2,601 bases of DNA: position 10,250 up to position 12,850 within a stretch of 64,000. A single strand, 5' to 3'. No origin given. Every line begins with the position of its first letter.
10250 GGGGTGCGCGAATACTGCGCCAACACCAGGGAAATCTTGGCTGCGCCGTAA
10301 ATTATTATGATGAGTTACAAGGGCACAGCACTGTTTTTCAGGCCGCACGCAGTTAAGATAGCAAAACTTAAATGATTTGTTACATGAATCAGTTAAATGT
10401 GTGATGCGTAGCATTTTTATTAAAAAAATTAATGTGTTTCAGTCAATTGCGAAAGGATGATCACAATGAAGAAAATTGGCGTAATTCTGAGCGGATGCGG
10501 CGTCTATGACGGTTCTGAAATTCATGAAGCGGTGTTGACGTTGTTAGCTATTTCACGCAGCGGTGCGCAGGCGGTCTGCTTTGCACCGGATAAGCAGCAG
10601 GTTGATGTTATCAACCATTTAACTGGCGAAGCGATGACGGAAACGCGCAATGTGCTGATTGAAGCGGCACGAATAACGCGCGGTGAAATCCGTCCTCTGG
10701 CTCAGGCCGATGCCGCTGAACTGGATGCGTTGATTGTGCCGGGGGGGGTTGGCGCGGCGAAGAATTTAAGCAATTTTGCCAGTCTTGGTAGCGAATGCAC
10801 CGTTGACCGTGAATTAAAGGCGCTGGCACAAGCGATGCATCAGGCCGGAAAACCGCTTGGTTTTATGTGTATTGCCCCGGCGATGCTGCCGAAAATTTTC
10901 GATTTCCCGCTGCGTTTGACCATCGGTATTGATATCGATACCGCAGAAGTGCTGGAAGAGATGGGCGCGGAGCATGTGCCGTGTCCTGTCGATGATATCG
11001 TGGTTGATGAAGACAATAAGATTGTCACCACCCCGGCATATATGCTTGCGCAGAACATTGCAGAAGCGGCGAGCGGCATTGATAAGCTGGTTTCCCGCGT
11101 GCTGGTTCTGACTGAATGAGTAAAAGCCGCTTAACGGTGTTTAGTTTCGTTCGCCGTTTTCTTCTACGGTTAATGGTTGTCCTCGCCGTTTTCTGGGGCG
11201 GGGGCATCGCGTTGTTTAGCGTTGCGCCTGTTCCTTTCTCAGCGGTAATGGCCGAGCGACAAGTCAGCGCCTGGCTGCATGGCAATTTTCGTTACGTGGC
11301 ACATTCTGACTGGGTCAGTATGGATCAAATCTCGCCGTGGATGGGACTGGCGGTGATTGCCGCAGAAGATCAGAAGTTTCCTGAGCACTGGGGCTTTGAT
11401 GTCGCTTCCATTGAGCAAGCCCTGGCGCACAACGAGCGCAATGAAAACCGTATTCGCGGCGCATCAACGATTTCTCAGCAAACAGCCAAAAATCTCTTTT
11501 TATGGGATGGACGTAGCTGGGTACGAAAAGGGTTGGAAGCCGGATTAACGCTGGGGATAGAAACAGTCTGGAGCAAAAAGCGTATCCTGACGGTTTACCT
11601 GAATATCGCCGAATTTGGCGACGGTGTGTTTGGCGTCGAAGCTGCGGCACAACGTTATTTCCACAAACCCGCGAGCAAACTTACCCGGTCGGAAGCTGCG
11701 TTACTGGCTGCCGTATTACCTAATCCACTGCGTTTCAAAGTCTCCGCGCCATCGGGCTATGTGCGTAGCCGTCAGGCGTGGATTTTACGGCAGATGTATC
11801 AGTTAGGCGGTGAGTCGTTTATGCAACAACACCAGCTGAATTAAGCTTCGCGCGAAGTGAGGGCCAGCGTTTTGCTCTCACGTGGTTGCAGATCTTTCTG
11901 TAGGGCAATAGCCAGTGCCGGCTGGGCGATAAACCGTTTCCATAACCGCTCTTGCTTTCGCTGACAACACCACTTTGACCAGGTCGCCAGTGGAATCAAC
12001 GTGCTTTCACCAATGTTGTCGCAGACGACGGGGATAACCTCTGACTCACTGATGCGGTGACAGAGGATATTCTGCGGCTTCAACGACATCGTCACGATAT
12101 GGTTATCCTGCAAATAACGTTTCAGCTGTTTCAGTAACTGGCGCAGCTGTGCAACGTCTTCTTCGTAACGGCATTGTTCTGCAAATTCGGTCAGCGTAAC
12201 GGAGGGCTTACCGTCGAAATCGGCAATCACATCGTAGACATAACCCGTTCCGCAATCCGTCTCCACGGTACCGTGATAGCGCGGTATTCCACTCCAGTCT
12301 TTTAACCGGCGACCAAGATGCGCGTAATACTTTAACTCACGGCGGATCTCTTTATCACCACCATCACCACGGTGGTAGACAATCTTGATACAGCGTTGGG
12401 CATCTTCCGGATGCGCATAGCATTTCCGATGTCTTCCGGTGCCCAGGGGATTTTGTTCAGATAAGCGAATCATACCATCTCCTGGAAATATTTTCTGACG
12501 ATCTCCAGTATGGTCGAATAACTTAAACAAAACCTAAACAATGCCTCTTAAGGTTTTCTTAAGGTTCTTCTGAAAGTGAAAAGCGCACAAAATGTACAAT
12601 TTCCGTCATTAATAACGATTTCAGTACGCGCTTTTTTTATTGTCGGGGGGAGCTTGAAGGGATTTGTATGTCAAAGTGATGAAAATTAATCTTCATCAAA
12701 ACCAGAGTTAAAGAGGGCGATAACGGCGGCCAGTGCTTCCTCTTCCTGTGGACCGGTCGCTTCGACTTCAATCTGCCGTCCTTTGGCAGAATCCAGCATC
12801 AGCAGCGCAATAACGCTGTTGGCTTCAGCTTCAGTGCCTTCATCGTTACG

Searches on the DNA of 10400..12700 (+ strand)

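Call 8: search_dna_similar(query=window:10400-12700:+, collection=ecoli_genomes, mode=near, max_rows=5)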
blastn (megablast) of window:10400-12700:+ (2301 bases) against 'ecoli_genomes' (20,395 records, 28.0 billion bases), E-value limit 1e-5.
Records with a match: 5425; places in all: 5431; records where one place covers at least 80% of the query: 5416.
Genomes with a match: 5425 of 5426; with a place that covers at least 80% of the query: 5416. Places per genome that has any: lowest 1, median 1, highest 2. On chromosomes: 5430 places; on plasmids: 1.
Best place of each record, by identity: >=99% 8; 95-99% 5408; 90-95% 9.
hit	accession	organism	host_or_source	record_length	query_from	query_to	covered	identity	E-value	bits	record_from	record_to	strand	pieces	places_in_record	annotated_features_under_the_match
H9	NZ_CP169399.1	Escherichia coli strain MFDS1022581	Animal source foods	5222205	1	2301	100%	100.0%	0e+0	4244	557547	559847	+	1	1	mtgA: monofunctional biosynthetic peptidoglycan transglycosylase | elbB: isoprenoid biosynthesis glyoxalase ElbB | yrbL: PhoP regulatory network protein YrbL | npr: PTS phosphocarrier protein NPr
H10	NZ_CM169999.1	Escherichia coli strain N96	Tibetan Pig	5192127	1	2301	100%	99.8%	0e+0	4222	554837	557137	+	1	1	mtgA: monofunctional biosynthetic peptidoglycan transglycosylase | elbB: isoprenoid biosynthesis glyoxalase ElbB | yrbL: PhoP regulatory network protein YrbL | npr: PTS phosphocarrier protein NPr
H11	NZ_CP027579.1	Escherichia coli strain 2013C-4282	Homo sapiens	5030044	1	2301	100%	99.7%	0e+0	4217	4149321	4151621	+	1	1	mtgA: monofunctional biosynthetic peptidoglycan transglycosylase | elbB: isoprenoid biosynthesis glyoxalase ElbB | yrbL: PhoP regulatory network protein YrbL | npr: PTS phosphocarrier protein NPr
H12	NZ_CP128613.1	Escherichia coli strain WL297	Homo sapiens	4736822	1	2301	100%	99.7%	0e+0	4217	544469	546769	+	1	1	mtgA: monofunctional biosynthetic peptidoglycan transglycosylase | elbB: isoprenoid biosynthesis glyoxalase ElbB | yrbL: PhoP regulatory network protein YrbL | npr: PTS phosphocarrier protein NPr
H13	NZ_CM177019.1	Escherichia coli strain RMDEC465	Homo sapiens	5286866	1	2301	100%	99.7%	0e+0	4217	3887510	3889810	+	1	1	mtgA: monofunctional biosynthetic peptidoglycan transglycosylase | elbB: isoprenoid biosynthesis glyoxalase ElbB | yrbL: PhoP regulatory network protein YrbL | npr: PTS phosphocarrier protein NPr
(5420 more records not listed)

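Call 9: get_annotated_region(hit=H9, flank=1500)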
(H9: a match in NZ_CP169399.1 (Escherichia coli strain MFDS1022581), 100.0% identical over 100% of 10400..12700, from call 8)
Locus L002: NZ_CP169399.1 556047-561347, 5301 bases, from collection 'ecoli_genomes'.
description: Escherichia coli strain MFDS1022581 chromosome, complete genome
organism: Escherichia coli strain MFDS1022581 (NCBI taxid 562)
replicon: chromosome; assembly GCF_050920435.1
host: -; source: Animal source foods; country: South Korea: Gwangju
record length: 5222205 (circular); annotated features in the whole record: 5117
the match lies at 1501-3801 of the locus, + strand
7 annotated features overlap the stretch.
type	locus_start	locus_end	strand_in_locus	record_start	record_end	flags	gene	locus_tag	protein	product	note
CDS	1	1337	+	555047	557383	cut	arcB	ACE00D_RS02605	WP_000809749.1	aerobic respiration two-component sensor histidine kinase ArcB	-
CDS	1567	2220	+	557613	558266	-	elbB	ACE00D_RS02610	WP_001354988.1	isoprenoid biosynthesis glyoxalase ElbB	-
CDS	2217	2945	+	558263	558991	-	mtgA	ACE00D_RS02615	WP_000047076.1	monofunctional biosynthetic peptidoglycan transglycosylase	-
CDS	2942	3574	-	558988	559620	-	yrbL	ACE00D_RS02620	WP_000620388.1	PhoP regulatory network protein YrbL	-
CDS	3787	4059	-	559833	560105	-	npr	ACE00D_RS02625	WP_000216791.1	PTS phosphocarrier protein NPr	-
CDS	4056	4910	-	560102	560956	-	rapZ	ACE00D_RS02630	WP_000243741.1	RNase adapter RapZ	-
CDS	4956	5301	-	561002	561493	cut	ptsN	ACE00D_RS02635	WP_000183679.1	PTS IIA-like nitrogen regulatory protein PtsN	-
